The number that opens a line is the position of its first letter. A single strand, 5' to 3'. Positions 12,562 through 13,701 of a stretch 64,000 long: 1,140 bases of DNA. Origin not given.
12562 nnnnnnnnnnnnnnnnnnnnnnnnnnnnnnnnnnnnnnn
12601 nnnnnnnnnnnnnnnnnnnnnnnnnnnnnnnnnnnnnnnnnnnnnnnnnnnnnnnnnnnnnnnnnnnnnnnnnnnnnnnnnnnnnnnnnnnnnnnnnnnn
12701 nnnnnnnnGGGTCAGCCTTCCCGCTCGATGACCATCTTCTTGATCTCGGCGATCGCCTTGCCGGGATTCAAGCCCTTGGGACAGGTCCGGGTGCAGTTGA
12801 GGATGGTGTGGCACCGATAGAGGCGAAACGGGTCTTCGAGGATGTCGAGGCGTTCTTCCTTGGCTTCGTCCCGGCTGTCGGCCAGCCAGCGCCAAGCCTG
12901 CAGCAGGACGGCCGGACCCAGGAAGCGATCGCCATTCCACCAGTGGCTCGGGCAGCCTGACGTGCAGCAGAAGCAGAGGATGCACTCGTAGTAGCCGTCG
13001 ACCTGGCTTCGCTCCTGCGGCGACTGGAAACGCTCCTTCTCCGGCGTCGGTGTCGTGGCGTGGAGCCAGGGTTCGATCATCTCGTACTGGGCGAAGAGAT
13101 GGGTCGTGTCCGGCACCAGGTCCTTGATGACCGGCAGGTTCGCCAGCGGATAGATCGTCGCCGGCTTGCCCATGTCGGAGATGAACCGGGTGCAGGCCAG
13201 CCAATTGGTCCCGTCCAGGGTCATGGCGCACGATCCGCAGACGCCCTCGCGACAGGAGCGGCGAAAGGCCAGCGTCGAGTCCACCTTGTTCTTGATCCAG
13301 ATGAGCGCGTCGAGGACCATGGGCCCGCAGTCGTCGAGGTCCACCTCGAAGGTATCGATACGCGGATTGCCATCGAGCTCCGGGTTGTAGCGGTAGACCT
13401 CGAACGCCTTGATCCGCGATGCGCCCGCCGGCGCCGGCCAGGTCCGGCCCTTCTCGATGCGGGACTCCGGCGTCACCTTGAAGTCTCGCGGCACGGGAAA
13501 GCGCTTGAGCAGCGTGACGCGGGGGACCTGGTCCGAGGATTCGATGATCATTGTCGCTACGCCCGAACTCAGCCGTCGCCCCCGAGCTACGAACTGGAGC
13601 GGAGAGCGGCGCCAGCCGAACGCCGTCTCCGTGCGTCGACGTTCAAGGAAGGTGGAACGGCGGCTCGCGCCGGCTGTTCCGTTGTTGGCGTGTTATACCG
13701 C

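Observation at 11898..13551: sdhB-sdhC-sdhD operon with no flavoprotein subunit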

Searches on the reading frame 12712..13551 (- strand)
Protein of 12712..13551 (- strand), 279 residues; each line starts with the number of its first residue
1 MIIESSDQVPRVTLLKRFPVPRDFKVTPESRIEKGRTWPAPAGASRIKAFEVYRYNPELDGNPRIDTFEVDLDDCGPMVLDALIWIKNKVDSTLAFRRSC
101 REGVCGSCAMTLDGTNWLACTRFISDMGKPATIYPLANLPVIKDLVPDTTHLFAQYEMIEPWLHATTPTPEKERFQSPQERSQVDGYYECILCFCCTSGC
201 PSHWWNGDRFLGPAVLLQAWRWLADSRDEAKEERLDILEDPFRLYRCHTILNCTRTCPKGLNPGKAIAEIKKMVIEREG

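Call 3: search_protein_families(library=pfam, proteins=[window:12712-13551:-])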
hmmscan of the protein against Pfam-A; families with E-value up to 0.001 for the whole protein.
window:12712-13551:- (279 aa): 4 families
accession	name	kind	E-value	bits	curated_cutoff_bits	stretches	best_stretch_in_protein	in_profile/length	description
PF13085.11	Fer2_3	-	3.1e-32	111.2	27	1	50-153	2-106/107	2Fe-2S iron-sulfur cluster binding domain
PF13534.11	Fer4_17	-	2.8e-09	37.8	22.2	1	189-262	1-61/61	4Fe-4S dicluster domain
PF13183.11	Fer4_8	-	9.6e-08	32.9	27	1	188-261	3-68/68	4Fe-4S dicluster domain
PF13237.11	Fer4_10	-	2.2e-06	27.9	25.5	1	189-258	8-53/53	4Fe-4S dicluster domain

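Call 4: search_protein_families(library=ncbifam, proteins=[window:12712-13551:-])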
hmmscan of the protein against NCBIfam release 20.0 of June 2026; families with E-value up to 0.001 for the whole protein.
window:12712-13551:- (279 aa): 14 families
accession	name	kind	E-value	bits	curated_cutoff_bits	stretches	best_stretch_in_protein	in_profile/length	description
NF004616.0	PRK05950.1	subfamily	1.2e-104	348.6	228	1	47-278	5-237/238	succinate dehydrogenase iron-sulfur subunit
NF009225.0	PRK12575.1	subfamily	5.6e-89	297.6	443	1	48-277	5-233/235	succinate dehydrogenase/fumarate reductase iron-sulfur subunit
TIGR00384.1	dhsB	subfamily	1e-77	260.5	88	1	52-271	1-222/222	succinate dehydrogenase and fumarate reductase iron-sulfur protein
NF009226.0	PRK12576.1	equivalog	7.1e-53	180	344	1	50-273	12-236/317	succinate dehydrogenase/fumarate reductase iron-sulfur subunit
NF009227.0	PRK12577.1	equivalog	3.9e-51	173.7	349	1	50-277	5-241/330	succinate dehydrogenase/fumarate reductase iron-sulfur subunit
NF009051.0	PRK12385.1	equivalog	6.8e-51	173.1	333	1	46-271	5-229/244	succinate dehydrogenase/fumarate reductase iron-sulfur subunit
NF004898.0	PRK06259.1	equivalog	2.8e-40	138.4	385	1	51-277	7-219/488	fumarate reductase (CoM/CoB) subunit TfrB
NF010071.0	PRK13552.1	equivalog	5.1e-37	127.4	264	1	46-274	3-235/241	fumarate reductase iron-sulfur subunit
NF006391.0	PRK08640.1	equivalog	2.4e-31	108.5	244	1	92-274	56-239/254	succinate dehydrogenase iron-sulfur subunit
NF042952.1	MFR_FeS_SdhB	equivalog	1.5e-28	99.8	600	1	67-276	17-233/320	8-methylmenaquinol:fumarate reductase iron-sulfur subunit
NF009052.0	PRK12386.1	equivalog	4.1e-24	85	256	1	50-277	7-234/255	succinate dehydrogenase/fumarate reductase iron-sulfur subunit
NF005746.0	PRK07570.1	subfamily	5.6e-13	48.7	243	1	88-275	46-241/250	succinate dehydrogenase/fumarate reductase iron-sulfur subunit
NF008434.0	PRK11274.1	equivalog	0.00011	21.2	333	1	188-276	23-103/409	glycolate oxidase subunit GlcF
NF038018.1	qmoC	equivalog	0.00027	20.5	300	1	242-277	59-94/360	quinone-interacting membrane-bound oxidoreductase complex subunit QmoC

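Call 7: find_homologous_proteins(query=window:12712-13551:-)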
Query window:12712-13551:- (279 aa): 8000 proteins with E <= 0.001 among 8000 candidates; the best 120 are listed.
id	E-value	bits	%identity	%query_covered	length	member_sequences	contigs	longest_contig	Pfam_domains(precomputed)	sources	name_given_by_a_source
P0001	5.8e-175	599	88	100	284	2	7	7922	PF13534.12,PF13237.12,PF13183.12,PF13085.12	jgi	jgi:succinate dehydrogenase / fumarate reductase iron-sulfur subunit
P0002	1.3e-174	597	88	100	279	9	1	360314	PF13534.12,PF13237.12,PF13183.12,PF13085.12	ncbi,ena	-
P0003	1.9e-174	597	87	100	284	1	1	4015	PF13534.12,PF13237.12,PF13183.12,PF13085.12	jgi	jgi:succinate dehydrogenase / fumarate reductase iron-sulfur subunit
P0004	3.3e-172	590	86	100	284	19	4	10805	PF13534.12,PF13237.12,PF13183.12,PF13085.12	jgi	jgi:succinate dehydrogenase / fumarate reductase iron-sulfur subunit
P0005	2.3e-171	587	86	100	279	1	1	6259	PF13534.12,PF13237.12,PF13183.12,PF13085.12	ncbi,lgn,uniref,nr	ncbi:succinate dehydrogenase iron-sulfur subunit [Aurantimonas aggregata]|uniref:Succinate dehydroge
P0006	2.6e-170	583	85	100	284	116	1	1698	PF13534.12,PF13237.12,PF13183.12,PF13085.12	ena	-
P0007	4.9e-170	582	86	100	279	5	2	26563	PF13534.12,PF13237.12,PF13183.12,PF13085.12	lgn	-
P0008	6.0e-170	582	85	100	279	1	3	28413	PF13534.12,PF13237.12,PF13183.12,PF13085.12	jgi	jgi:succinate dehydrogenase / fumarate reductase iron-sulfur subunit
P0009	2.1e-168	577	84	99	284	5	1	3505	PF13534.12,PF13237.12,PF13183.12,PF13085.12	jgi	jgi:succinate dehydrogenase / fumarate reductase iron-sulfur subunit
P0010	2.4e-168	577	85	100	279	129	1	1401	PF13534.12,PF13237.12,PF13183.12,PF13085.12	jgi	jgi:succinate dehydrogenase / fumarate reductase, iron-sulfur subunit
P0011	2.8e-168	577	85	100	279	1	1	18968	PF13534.12,PF13237.12,PF13183.12,PF13085.12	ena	-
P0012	8.4e-168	575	85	100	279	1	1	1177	PF13534.12,PF13237.12,PF13183.12,PF13085.12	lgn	-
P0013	1.0e-167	575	85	100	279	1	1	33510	PF13534.12,PF13237.12,PF13183.12,PF13085.12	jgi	-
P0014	3.8e-167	573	84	100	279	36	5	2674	PF13534.12,PF13237.12,PF13183.12,PF13085.12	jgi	jgi:succinate dehydrogenase / fumarate reductase, iron-sulfur subunit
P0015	5.4e-167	572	84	99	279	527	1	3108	PF13534.12,PF13237.12,PF13183.12,PF13085.12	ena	-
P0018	2.1e-166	571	83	100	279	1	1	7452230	PF13534.12,PF13237.12,PF13183.12,PF13085.12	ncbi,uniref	ncbi:succinate dehydrogenase iron-sulfur subunit [Bradyrhizobium sp. PUT101]|uniref:succinate dehydr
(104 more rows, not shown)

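Call 9: find_encoding_contigs(protein=P0018, flank=10000, max_places=3)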
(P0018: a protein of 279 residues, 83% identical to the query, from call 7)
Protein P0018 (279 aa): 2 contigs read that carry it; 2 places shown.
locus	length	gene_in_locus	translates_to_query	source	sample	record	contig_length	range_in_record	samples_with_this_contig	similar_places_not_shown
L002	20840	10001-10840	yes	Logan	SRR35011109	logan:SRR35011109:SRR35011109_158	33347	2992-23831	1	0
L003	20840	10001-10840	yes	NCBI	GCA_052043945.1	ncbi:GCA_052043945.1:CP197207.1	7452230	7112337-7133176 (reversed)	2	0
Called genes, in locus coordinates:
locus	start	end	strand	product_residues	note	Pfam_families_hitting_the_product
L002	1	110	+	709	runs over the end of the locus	PF00034:Cytochrom_C (weak), PF07731:Cu-oxidase_2 (faint), PF13473:Cupredoxin_1 (faint), PF00127:Copper-bind (faint), PF07732:Cu-oxidase_3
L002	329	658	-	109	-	-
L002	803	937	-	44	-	-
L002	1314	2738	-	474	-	PF12838:Fer4_7 (faint), PF13187:Fer4_9 (faint), PF13237:Fer4_10 (faint), PF13484:Fer4_16 (faint), PF13534:Fer4_17 (faint), PF13183:Fer4_8 (faint), PF13746:Fer4_18, PF11614:FixG_C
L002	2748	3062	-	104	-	PF01883:FeS_assembly_P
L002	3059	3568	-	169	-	PF10006:DUF2249, PF01206:TusA (faint), PF10006:DUF2249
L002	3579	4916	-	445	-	-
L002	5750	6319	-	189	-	PF13276:HTH_21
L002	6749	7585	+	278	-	-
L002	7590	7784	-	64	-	-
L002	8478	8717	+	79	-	-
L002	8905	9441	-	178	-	PF01609:DDE_Tnp_1, PF13612:DDE_Tnp_1_3 (weak), PF13359:DDE_Tnp_4 (weak), PF13586:DDE_Tnp_1_2 (weak)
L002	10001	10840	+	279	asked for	PF13085:Fer2_3, PF13237:Fer4_10 (weak), PF13183:Fer4_8, PF13534:Fer4_17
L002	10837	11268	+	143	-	PF01127:Sdh_cyt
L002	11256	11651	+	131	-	PF01127:Sdh_cyt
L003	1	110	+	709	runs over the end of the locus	PF00034:Cytochrom_C (weak), PF07731:Cu-oxidase_2 (faint), PF13473:Cupredoxin_1 (faint), PF00127:Copper-bind (faint), PF07732:Cu-oxidase_3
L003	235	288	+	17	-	-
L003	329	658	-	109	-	-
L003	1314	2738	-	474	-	PF12838:Fer4_7 (faint), PF13187:Fer4_9 (faint), PF13237:Fer4_10 (faint), PF13484:Fer4_16 (faint), PF13534:Fer4_17 (faint), PF13183:Fer4_8 (faint), PF13746:Fer4_18, PF11614:FixG_C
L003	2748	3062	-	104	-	PF01883:FeS_assembly_P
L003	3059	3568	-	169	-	PF10006:DUF2249, PF01206:TusA (faint), PF10006:DUF2249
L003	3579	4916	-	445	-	-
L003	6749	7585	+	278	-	-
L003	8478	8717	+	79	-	-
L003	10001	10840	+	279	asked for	PF13085:Fer2_3, PF13237:Fer4_10 (weak), PF13183:Fer4_8, PF13534:Fer4_17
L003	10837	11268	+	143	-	PF01127:Sdh_cyt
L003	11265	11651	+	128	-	PF01127:Sdh_cyt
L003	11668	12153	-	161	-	PF04343:DUF488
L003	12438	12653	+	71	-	PF11160:Hva1_TUDOR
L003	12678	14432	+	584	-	PF00174:Oxidored_molyb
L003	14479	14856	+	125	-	-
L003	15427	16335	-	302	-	PF20181:DUF6544, PF21900:DUF6920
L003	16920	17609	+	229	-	PF00034:Cytochrom_C (faint), PF13442:Cytochrome_CBB3 (faint)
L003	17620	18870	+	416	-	PF00034:Cytochrom_C, PF13442:Cytochrome_CBB3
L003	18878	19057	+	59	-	-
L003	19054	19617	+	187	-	PF00116:COX2 (weak)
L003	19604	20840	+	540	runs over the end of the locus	PF00115:COX1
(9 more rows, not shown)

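Call 10: find_encoding_contigs(protein=window:12712-13551:-, flank=10000, max_places=4)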
Protein window:12712-13551:- (279 aa): 4 contigs read that carry it; 1 place shown.
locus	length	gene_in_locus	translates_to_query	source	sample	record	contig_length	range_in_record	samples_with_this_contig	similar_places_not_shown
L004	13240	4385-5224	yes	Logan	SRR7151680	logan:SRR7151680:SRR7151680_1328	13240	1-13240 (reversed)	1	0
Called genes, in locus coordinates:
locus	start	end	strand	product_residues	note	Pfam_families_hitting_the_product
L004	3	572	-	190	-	?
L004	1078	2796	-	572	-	PF01292:Ni_hydr_CYTB, PF00174:Oxidored_molyb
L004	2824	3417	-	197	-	PF00210:Ferritin, PF02915:Rubrerythrin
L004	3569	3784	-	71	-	PF11160:Hva1_TUDOR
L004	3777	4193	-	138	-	-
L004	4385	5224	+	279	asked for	PF13085:Fer2_3, PF13237:Fer4_10 (weak), PF13183:Fer4_8, PF13534:Fer4_17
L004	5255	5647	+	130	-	PF01127:Sdh_cyt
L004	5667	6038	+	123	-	PF01127:Sdh_cyt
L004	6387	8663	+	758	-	PF22085:NorB_cytochrome_c-like, PF00115:COX1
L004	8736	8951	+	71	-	-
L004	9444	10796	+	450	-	PF13609:Porin_4 (faint), PF03349:Toluene_X, PF13505:OMP_b-brl (weak)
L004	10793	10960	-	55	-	PF00834:Ribul_P_3_epim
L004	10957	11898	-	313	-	PF01791:DeoC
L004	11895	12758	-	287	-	PF00702:Hydrolase, PF08282:Hydrolase_3, PF12710:HAD (faint), PF05116:S6PP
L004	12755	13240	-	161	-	?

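Call 11: find_encoding_contigs(protein=P0002, flank=10000, max_places=3)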
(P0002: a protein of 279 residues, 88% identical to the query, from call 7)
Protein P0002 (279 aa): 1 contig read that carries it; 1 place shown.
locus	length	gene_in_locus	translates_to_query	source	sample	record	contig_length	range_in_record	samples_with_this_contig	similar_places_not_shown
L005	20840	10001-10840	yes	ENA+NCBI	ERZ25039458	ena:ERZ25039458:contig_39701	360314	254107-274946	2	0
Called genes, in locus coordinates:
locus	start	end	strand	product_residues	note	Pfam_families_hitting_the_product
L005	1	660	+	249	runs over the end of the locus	-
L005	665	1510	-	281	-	PF13429:TPR_15 (faint), PF13431:TPR_17 (faint), PF23914:TPR_CcmH_CycH (faint), PF13432:TPR_16, PF14559:TPR_19 (weak), PF13432:TPR_16 (weak), PF12895:ANAPC3 (weak), PF14559:TPR_19, +9 more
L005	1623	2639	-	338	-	PF00005:ABC_tran, PF13191:AAA_16 (weak), PF13304:AAA_21 (faint), PF16326:ABC_tran_CTD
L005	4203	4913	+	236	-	PF27522:YDMC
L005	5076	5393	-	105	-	-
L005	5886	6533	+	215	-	PF05598:DUF772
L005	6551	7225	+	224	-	PF01609:DDE_Tnp_1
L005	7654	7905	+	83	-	-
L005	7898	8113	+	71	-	PF11160:Hva1_TUDOR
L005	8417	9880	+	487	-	PF01292:Ni_hydr_CYTB, PF00174:Oxidored_molyb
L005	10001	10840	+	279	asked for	PF13085:Fer2_3, PF13237:Fer4_10 (weak), PF13183:Fer4_8, PF13534:Fer4_17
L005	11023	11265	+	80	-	PF01127:Sdh_cyt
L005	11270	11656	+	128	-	PF01127:Sdh_cyt, PF05328:CybS (weak)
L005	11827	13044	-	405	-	PF05940:NnrS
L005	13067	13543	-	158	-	-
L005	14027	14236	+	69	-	PF00313:CSD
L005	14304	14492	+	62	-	-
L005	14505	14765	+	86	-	-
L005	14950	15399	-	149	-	-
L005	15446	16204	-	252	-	PF00994:MoCF_biosynth, PF24102:FLAD1_M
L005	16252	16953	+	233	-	PF17746:SfsA_N, PF03749:SfsA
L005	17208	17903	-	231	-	-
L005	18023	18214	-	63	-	-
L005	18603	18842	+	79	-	-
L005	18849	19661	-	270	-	PF13347:MFS_2 (weak), PF07690:MFS_1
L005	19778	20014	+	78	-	-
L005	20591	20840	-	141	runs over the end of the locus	-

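Call 14: search_dna_similar(query=window:12712-13551:-, collection=plasmids, mode=protein, max_rows=60)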
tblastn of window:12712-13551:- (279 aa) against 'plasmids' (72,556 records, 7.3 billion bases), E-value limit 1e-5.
Records with a match: 174; places in all: 194; records where one place covers at least 80% of the query: 123.
Best place of each record, by identity: 80-90% 2; 60-80% 15; <60% 157.
By first word of the organism name: Thermus 17; Escherichia 13; Rhodococcus 12; Burkholderia 11; Paraburkholderia 11; Mycetohabitans 9; Caballeronia 8; Methylobacterium 5; Klebsiella 5; Paracoccus 4; and 51 more.
By predicted mobility (MOB-suite, as given by PLSDB): non-mobilizable 139; mobilizable 22; conjugative 13.
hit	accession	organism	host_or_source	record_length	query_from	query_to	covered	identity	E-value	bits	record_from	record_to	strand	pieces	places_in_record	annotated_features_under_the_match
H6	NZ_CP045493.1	Mesorhizobium sp. NBSH29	pure culture,nutrient broth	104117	1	278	100%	86.3%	1e-165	515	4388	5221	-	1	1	succinate dehydrogenase iron-sulfur subunit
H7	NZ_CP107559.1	Methylocystis sp. MJC1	whole organism,Alpine Peat Bogs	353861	1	263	94%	81.7%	2e-150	471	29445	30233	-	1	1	none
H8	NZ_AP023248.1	Mesorhizobium sp. 131-2-1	Lotus japonicus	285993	1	279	100%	76.4%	1e-144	455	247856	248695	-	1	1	succinate dehydrogenase iron-sulfur subunit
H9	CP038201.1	Paracoccus ferrooxidans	single cell,bioreactor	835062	1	279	100%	73.8%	2e-146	460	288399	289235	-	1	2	succinate dehydrogenase iron-sulfur subunit | hypothetical protein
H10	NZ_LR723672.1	Pseudorhizobium flavum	Paddy soil under the long-term ...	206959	1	264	95%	74.3%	3e-115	441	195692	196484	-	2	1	none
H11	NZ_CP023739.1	Methylosinus trichosporium OB3b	isolate,soil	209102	20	277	92%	65.5%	5e-117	376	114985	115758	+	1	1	succinate dehydrogenase iron-sulfur subunit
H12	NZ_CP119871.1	Methylosinus trichosporium OB3b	Whole Organism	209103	20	277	92%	65.5%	5e-117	376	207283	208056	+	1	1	succinate dehydrogenase iron-sulfur subunit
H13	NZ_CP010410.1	Xanthomonas sacchari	cell culture,rice seeds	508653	4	279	99%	60.0%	8e-110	355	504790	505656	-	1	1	succinate dehydrogenase iron-sulfur subunit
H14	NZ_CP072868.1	Rhizobium sp. NLR16a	lentil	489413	11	277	96%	61.4%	2e-111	360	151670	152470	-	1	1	succinate dehydrogenase iron-sulfur subunit | sdhA: succinate dehydrogenase flavoprotein subunit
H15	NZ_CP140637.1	Rhizobium indigoferae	Indigofera amblyantha,Pure culture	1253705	4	277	98%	59.5%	5e-110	356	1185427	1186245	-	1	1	record has no annotation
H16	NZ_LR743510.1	Methylobacterium bullatum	-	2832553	9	278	97%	59.8%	6e-112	361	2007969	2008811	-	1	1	none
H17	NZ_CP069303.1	Shinella sp. PSBB067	monoisolate,Minnesota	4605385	23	277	91%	62.4%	1e-110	358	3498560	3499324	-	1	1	none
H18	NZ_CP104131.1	Sinorhizobium sp. K101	Phaseolus vulgaris,cell ...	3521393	23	277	91%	61.6%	7e-110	355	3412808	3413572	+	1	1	none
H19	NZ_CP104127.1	Sinorhizobium sp. M103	Phaseolus vulgaris,cell ...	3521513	23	277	91%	61.6%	7e-110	355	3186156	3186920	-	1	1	none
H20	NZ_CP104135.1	Sinorhizobium sp. C101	Phaseolus vulgaris,cell ...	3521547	23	277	91%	61.6%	7e-110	355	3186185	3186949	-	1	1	none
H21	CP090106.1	Sinorhizobium meliloti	Medicago,Cell culture,Plant nodule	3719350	23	277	91%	61.6%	7e-110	355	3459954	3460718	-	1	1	succinate dehydrogenase iron-sulfur subunit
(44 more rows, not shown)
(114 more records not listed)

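Call 15: get_annotated_region(hit=H6, flank=9000)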
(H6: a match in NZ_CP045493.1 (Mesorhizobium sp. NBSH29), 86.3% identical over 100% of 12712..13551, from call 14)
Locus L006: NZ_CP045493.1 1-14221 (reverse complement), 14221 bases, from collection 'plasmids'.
description: Mesorhizobium sp. NBSH29 plasmid unnamed1
organism: Mesorhizobium sp. NBSH29 (NCBI taxid 2654249)
taxonomy: Bacteria; Pseudomonadota; Alphaproteobacteria; Hyphomicrobiales; Phyllobacteriaceae; Mesorhizobium; Mesorhizobium sp. NBSH29
host: -; source: pure culture,nutrient broth; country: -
typing (MOB-suite, as given by PLSDB): mobilizable; replicon rep_cluster_336; relaxase MOBP
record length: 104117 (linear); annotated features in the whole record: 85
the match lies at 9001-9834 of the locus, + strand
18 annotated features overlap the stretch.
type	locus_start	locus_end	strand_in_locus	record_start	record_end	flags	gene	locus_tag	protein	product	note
CDS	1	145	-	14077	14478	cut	-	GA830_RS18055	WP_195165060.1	FixH family protein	-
CDS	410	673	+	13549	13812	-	-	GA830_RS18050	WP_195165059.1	hypothetical protein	-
CDS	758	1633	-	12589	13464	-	-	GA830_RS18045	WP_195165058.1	exo-alpha-sialidase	-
CDS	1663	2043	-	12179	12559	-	-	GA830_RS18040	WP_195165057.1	YkvA family protein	-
CDS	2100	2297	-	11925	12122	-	-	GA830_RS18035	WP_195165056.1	heavy-metal-associated domain-containing protein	-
CDS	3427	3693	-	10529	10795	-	-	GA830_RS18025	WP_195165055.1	glutaredoxin family protein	-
CDS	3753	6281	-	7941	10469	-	-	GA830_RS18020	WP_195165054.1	heavy metal translocating P-type ATPase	GO:0006812 - monoatomic cation transport [Evidence IEA]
CDS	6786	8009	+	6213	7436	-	-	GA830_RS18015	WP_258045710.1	hypothetical protein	-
CDS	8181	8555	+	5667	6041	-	-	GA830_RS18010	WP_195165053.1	hypothetical protein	-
CDS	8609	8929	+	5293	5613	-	-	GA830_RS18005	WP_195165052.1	DUF6522 family protein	-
CDS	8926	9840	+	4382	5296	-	-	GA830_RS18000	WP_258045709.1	succinate dehydrogenase iron-sulfur subunit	-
CDS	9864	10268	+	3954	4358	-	sdhC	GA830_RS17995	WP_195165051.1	succinate dehydrogenase, cytochrome b556 subunit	GO:0006099 - tricarboxylic acid cycle [Evidence IEA]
CDS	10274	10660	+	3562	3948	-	sdhD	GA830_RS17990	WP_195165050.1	succinate dehydrogenase, hydrophobic membrane anchor protein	GO:0006099 - tricarboxylic acid cycle [Evidence IEA]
CDS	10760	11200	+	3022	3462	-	-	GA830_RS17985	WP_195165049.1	CBS domain-containing protein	-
CDS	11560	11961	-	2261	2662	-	-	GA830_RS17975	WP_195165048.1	PepSY domain-containing protein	-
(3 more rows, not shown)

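Call 16: get_annotated_region(hit=H8, flank=9000)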
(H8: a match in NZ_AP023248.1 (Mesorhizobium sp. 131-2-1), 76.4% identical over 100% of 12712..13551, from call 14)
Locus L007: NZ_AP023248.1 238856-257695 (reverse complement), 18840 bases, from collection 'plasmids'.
description: Mesorhizobium sp. 131-2-1 plasmid MesoLj131a2, complete sequence
organism: Mesorhizobium sp. 131-2-1 (NCBI taxid 2744518)
taxonomy: Bacteria; Pseudomonadota; Alphaproteobacteria; Hyphomicrobiales; Phyllobacteriaceae; Mesorhizobium; Mesorhizobium sp. 131-2-1
host: -; source: Lotus japonicus; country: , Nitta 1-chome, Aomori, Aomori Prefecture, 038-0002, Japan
typing (MOB-suite, as given by PLSDB): non-mobilizable
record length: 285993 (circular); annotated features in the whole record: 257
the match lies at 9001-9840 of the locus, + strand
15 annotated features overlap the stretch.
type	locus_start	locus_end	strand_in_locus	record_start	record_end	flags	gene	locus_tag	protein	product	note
CDS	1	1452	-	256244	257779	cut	-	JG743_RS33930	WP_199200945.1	FAD-dependent oxidoreductase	-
CDS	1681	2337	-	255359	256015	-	fsa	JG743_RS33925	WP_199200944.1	fructose-6-phosphate aldolase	-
CDS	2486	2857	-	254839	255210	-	-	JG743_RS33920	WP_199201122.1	DUF488 family protein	-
CDS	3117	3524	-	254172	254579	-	-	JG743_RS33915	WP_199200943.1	cytochrome c family protein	-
CDS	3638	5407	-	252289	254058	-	-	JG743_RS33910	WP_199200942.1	GMC family oxidoreductase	-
CDS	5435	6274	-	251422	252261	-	-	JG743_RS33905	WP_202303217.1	gluconate 2-dehydrogenase subunit 3 family protein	-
CDS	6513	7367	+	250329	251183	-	-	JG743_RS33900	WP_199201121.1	LysR family transcriptional regulator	GO:0006355 - regulation of DNA-templated transcription [Evidence IEA]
CDS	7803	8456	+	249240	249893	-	-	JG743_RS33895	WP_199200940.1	BON domain-containing protein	-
CDS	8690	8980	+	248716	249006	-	-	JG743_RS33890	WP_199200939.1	DUF6522 family protein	-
CDS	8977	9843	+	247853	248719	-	-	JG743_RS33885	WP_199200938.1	succinate dehydrogenase iron-sulfur subunit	-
CDS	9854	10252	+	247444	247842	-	sdhC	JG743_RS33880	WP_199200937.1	succinate dehydrogenase, cytochrome b556 subunit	GO:0006099 - tricarboxylic acid cycle [Evidence IEA]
CDS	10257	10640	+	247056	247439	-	sdhD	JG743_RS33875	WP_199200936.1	succinate dehydrogenase, hydrophobic membrane anchor protein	GO:0006099 - tricarboxylic acid cycle [Evidence IEA]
CDS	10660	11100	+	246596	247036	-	-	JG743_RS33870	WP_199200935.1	CBS domain-containing protein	-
CDS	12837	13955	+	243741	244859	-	-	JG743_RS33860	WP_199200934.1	hypothetical protein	-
CDS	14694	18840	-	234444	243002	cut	-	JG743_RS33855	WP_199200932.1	glucoamylase family protein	-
